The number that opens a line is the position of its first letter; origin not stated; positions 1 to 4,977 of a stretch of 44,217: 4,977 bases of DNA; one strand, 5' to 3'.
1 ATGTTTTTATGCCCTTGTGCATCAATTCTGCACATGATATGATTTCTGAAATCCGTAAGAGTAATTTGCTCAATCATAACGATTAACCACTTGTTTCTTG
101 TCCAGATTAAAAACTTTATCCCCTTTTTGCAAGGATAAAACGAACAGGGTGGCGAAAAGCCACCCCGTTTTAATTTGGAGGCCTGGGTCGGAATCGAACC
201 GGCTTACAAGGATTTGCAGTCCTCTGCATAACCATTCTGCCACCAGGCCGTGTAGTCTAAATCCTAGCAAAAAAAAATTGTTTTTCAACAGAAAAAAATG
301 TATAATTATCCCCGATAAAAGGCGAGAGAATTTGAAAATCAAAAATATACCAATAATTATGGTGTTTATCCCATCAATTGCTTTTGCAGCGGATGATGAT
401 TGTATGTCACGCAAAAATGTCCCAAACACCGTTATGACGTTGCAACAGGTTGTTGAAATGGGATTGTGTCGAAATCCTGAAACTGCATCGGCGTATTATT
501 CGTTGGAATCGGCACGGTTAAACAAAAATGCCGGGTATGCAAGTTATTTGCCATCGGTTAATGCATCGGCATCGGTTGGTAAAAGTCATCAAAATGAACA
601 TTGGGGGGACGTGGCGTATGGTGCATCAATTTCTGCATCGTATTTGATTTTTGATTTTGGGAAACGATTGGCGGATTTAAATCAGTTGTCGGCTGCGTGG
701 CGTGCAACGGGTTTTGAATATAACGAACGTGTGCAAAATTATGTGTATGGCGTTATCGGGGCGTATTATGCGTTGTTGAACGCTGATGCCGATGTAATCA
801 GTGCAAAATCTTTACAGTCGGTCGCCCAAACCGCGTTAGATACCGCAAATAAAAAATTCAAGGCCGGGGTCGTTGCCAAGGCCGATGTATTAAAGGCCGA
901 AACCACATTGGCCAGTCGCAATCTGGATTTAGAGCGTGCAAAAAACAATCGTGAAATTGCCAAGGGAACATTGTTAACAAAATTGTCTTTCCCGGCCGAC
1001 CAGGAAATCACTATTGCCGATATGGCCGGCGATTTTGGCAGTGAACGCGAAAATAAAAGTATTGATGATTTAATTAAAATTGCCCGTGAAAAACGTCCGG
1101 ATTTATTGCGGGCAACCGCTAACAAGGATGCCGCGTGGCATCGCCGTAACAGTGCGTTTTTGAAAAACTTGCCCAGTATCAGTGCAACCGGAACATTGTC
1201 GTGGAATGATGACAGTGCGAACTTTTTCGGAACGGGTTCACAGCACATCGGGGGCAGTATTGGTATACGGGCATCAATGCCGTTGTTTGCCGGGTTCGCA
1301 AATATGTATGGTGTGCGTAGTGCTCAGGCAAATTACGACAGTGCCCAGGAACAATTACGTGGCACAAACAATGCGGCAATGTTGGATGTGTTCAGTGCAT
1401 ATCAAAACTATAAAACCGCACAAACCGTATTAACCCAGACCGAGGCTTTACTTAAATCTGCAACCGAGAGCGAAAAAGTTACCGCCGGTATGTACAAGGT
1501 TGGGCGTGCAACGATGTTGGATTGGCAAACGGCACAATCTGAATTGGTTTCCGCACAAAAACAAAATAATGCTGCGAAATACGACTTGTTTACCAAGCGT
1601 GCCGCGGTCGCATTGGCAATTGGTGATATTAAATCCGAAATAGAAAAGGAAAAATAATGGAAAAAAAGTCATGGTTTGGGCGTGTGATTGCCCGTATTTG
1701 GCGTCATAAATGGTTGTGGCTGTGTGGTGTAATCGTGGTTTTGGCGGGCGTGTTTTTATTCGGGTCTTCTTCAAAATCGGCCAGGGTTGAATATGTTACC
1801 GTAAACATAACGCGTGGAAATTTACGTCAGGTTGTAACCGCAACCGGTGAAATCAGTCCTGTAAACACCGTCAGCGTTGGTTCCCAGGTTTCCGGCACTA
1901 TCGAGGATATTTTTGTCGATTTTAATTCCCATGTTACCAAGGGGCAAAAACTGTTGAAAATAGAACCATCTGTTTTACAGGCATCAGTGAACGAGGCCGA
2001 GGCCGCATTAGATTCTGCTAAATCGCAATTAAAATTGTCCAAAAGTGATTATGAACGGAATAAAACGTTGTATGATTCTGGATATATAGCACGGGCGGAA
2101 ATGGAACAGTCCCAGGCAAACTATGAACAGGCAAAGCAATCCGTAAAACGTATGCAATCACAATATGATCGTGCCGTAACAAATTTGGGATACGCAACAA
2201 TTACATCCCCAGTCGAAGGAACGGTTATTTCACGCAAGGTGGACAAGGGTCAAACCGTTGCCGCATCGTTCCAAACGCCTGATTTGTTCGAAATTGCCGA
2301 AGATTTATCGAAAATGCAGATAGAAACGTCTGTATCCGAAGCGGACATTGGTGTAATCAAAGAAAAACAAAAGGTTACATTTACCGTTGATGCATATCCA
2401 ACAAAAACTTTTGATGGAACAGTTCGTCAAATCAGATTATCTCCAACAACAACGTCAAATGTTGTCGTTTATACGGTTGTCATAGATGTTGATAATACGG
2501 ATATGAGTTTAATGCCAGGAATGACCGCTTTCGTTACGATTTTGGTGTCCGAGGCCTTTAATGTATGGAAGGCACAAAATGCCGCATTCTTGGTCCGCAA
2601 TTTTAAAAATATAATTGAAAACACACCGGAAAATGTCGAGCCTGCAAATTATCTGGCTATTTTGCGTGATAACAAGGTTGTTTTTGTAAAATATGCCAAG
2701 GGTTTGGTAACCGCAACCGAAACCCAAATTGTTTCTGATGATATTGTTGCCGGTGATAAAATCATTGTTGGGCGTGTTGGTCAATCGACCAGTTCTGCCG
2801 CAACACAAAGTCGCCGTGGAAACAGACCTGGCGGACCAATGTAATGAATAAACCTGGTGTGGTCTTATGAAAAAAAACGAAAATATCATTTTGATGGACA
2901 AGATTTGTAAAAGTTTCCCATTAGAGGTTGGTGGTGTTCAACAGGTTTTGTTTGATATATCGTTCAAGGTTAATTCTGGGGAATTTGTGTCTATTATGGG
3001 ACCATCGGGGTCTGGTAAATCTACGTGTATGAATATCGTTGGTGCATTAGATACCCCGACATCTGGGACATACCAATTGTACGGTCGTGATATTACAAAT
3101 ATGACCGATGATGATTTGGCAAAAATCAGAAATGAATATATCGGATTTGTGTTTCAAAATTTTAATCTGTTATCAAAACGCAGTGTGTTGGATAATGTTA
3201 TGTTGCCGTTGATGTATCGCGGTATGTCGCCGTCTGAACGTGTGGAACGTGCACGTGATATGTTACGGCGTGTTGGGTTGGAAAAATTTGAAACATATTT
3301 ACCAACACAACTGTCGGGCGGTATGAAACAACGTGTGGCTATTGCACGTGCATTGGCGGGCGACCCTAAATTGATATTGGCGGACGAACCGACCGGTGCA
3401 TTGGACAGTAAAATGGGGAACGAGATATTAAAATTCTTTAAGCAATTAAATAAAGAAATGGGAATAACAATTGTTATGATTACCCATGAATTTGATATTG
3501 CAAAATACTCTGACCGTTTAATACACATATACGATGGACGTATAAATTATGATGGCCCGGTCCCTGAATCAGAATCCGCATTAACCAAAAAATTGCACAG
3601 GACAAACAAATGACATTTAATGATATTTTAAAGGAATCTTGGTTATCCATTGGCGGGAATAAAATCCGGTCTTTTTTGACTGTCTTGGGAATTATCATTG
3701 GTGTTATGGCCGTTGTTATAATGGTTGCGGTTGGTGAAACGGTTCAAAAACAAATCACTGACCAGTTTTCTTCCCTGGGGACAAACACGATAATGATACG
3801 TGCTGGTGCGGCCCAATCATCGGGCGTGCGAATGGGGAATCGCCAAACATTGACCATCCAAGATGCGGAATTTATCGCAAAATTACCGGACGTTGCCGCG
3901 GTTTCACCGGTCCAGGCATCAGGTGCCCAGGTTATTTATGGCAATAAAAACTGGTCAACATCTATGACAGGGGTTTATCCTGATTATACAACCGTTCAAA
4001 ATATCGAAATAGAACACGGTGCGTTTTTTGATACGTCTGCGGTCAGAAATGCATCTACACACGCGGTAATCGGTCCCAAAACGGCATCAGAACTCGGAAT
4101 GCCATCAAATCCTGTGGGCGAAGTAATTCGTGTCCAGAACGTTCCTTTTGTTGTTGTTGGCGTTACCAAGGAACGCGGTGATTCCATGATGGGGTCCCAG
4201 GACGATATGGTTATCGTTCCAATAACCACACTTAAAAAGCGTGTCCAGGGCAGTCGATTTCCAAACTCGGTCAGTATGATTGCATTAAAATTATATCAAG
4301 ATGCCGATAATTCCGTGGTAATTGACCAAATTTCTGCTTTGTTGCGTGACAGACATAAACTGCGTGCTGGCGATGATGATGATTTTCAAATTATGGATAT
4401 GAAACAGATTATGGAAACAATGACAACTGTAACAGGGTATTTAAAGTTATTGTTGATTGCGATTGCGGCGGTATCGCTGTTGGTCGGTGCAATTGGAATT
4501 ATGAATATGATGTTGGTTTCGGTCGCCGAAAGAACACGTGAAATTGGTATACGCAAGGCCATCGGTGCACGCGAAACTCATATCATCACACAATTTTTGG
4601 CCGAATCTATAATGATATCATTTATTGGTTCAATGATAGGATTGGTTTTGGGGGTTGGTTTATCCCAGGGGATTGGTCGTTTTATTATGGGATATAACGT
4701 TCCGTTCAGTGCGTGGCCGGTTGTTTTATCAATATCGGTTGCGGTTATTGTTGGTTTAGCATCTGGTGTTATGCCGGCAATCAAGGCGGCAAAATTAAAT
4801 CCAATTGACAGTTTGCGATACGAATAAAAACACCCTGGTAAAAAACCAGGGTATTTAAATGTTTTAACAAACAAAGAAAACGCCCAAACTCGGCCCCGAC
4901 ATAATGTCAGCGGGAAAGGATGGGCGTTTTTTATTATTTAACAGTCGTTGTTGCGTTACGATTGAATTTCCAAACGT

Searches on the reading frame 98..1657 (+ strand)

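Call 8: search_protein_families(library=pfam, proteins=[window:98-1657:+], max_evalue=0.00001)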
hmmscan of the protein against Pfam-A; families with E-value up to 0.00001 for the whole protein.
window:98-1657:+ (519 aa): 1 family
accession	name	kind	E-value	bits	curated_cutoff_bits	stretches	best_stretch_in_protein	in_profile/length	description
PF02321.23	OEP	-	5.3e-55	186.6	22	2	323-509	2-187/187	Outer membrane efflux protein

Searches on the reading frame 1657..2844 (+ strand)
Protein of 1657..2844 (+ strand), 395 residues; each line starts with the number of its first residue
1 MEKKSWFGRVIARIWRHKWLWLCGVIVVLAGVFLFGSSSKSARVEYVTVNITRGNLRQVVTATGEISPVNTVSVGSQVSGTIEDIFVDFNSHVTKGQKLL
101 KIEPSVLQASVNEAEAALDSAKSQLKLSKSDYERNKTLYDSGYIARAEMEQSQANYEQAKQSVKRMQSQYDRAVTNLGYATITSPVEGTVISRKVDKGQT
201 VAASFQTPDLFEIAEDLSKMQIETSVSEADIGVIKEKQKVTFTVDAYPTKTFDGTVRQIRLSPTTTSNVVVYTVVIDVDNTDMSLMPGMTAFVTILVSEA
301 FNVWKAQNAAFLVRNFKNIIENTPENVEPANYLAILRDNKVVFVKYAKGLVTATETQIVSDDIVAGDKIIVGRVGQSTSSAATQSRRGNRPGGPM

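Call 8: search_protein_families(library=pfam, proteins=[window:1657-2844:+], max_evalue=0.00001)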
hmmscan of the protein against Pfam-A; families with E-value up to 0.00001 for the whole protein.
window:1657-2844:+ (395 aa): 2 families
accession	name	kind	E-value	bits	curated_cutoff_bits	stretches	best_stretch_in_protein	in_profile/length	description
PF16576.10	HlyD_D23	-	7.9e-24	84.6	30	1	59-291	5-214/214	Barrel-sandwich domain of CusB or HlyD membrane-fusion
PF13437.12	HlyD_3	-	2.2e-17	64.2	22.2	1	181-288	1-106/106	HlyD family secretion protein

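Call 67: find_encoding_contigs(protein=window:1657-2844:+, flank=10000, max_places=3)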
Protein window:1657-2844:+ (395 aa): 10 contigs read that carry it; 3 places shown.
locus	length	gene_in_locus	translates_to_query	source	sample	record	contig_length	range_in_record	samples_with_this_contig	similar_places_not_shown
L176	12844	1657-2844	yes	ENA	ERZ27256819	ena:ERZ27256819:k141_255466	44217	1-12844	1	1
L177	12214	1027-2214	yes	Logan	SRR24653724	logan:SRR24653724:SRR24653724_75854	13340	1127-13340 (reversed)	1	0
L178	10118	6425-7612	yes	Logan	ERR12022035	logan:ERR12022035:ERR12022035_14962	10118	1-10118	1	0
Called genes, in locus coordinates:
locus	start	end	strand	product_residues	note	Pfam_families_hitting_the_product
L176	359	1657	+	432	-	PF02321:OEP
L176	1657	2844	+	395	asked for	PF25917:BSH_RND, PF25973:BSH_CzcB (weak), PF25994:HH_AprE (weak), PF25876:HH_MFP_RND (weak), PF25885:HH_EMRA (weak), PF25893:HH_CzcB (weak), PF25954:Beta-barrel_RND_2, PF25990:Beta-barrel_YknX, +1 more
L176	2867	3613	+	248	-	PF00005:ABC_tran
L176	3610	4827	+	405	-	PF12704:MacB_PCD, PF02687:FtsX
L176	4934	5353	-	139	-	PF00691:OmpA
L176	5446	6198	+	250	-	PF03167:UDG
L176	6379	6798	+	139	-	PF05198:IF3_N, PF00707:IF3_C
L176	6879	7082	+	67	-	PF02609:Exonuc_VII_S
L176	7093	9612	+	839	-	PF01624:MutS_I, PF05188:MutS_II, PF05192:MutS_III, PF05190:MutS_IV, PF00488:MutS_V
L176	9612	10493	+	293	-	PF01509:TruB_N, PF09157:TruB-C_2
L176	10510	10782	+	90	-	PF00312:Ribosomal_S15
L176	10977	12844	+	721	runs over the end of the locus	PF01138:RNase_PH, PF03725:RNase_PH_C, PF03726:PNPase, PF01138:RNase_PH, PF00013:KH_1, PF00575:S1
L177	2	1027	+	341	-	?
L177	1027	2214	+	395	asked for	PF25917:BSH_RND, PF25973:BSH_CzcB (weak), PF25994:HH_AprE (weak), PF25876:HH_MFP_RND (weak), PF25885:HH_EMRA (weak), PF25893:HH_CzcB (weak), PF25954:Beta-barrel_RND_2, PF25990:Beta-barrel_YknX, +1 more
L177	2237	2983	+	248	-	PF00005:ABC_tran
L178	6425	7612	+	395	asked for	PF25917:BSH_RND, PF25973:BSH_CzcB (weak), PF25994:HH_AprE (weak), PF25876:HH_MFP_RND (weak), PF25885:HH_EMRA (weak), PF25893:HH_CzcB (weak), PF25954:Beta-barrel_RND_2, PF25990:Beta-barrel_YknX, +1 more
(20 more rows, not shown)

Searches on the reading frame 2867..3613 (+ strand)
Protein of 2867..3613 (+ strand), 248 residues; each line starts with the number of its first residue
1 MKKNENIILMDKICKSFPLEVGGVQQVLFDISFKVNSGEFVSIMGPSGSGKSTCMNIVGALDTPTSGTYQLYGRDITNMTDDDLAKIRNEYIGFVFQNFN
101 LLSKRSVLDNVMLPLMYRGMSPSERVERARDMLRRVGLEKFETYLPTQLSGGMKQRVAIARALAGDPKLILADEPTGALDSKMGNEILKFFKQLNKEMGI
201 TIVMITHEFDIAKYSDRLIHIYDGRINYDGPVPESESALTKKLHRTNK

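Call 8: search_protein_families(library=pfam, proteins=[window:2867-3613:+], max_evalue=0.00001)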
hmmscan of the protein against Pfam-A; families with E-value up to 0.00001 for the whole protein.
window:2867-3613:+ (248 aa): 1 family
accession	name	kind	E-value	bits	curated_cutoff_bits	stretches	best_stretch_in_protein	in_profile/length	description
PF00005.33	ABC_tran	-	4.6e-33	115.2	25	1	29-176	2-136/137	ABC transporter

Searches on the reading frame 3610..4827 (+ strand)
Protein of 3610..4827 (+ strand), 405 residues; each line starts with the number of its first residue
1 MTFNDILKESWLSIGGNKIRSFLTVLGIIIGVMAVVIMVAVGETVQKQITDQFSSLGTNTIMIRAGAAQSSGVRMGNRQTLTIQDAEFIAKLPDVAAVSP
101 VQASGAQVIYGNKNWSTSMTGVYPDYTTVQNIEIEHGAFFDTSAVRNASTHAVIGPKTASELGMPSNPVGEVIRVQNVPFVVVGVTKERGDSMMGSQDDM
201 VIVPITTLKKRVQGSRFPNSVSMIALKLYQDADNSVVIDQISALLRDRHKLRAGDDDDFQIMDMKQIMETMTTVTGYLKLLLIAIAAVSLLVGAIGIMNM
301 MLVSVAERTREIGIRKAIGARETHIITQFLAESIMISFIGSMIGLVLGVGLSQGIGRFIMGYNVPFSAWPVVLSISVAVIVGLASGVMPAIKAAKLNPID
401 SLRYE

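Call 8: search_protein_families(library=pfam, proteins=[window:3610-4827:+], max_evalue=0.00001)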
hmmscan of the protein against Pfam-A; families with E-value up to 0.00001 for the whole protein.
window:3610-4827:+ (405 aa): 2 families
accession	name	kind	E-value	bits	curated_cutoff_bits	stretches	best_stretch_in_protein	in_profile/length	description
PF12704.14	MacB_PCD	-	8.1e-48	163.9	27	1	21-243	1-206/207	MacB-like periplasmic core domain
PF02687.27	FtsX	-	4.4e-21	75.6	25.5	1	284-398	2-120/120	FtsX-like permease C-terminal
